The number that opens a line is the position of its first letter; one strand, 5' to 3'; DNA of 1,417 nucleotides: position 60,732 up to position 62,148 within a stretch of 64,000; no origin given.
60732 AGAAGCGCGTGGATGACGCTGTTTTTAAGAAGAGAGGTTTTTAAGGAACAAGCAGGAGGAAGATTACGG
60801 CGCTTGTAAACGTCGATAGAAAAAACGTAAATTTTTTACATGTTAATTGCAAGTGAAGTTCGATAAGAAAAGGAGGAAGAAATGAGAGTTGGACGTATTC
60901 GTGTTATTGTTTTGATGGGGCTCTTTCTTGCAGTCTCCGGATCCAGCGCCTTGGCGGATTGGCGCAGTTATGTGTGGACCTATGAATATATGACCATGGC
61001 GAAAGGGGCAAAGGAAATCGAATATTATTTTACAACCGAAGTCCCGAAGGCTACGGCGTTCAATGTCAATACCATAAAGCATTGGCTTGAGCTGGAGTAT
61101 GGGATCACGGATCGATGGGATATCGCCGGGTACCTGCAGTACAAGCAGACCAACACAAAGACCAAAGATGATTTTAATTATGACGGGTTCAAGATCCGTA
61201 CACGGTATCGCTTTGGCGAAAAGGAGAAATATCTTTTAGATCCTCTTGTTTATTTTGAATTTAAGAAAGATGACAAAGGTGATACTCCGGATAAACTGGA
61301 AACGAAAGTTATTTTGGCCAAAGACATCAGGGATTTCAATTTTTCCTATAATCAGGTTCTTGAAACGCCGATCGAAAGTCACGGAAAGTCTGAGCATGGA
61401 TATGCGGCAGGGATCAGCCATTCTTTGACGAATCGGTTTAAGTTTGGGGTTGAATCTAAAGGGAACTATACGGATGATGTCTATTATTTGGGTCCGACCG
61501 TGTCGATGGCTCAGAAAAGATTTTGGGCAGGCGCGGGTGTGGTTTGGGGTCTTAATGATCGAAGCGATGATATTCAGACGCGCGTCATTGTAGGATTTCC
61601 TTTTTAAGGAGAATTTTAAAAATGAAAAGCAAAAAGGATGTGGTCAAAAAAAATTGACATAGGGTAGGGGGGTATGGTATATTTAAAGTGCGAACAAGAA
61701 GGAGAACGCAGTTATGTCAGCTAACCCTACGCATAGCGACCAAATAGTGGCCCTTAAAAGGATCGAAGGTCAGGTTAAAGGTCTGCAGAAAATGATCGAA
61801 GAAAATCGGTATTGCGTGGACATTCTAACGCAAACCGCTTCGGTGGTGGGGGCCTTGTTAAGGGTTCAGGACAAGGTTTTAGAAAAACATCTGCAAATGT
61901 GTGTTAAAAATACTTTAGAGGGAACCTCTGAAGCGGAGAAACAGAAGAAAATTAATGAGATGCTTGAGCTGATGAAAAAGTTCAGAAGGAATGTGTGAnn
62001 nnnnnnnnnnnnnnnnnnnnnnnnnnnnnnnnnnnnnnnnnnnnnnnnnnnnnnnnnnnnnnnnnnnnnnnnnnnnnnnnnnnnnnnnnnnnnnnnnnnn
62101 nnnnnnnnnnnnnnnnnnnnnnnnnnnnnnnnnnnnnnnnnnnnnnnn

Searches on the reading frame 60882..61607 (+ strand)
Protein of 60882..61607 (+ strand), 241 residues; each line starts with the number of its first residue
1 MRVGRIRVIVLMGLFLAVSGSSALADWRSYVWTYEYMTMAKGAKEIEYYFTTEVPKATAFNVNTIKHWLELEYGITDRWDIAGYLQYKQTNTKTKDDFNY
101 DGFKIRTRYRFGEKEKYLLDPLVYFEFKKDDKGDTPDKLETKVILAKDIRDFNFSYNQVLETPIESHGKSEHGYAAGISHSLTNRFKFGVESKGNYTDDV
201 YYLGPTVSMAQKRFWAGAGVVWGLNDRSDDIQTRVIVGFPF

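Call 5: search_protein_families(library=pfam, proteins=[window:60882-61607:+], max_evalue=0.01)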
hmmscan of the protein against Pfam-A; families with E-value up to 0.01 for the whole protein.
window:60882-61607:+ (241 aa): 1 family
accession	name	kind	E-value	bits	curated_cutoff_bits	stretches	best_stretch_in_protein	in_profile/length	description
PF13505.12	OMP_b-brl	-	0.0012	19.5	28.7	1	69-199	48-161/175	Outer membrane protein beta-barrel domain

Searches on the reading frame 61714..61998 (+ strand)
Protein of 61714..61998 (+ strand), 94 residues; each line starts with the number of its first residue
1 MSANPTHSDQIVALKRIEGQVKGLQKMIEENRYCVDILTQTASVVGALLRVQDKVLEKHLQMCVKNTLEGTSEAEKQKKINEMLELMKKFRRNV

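Call 43: search_protein_families(library=pfam, proteins=[window:61714-61998:+], max_evalue=0.00001)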
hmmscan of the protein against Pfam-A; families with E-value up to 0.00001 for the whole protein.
window:61714-61998:+ (94 aa): 1 family
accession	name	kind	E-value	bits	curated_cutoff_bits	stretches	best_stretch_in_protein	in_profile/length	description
PF02583.22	Trns_repr_metal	-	1.3e-24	86.8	22.8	1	9-89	4-78/78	Metal-sensitive transcriptional repressor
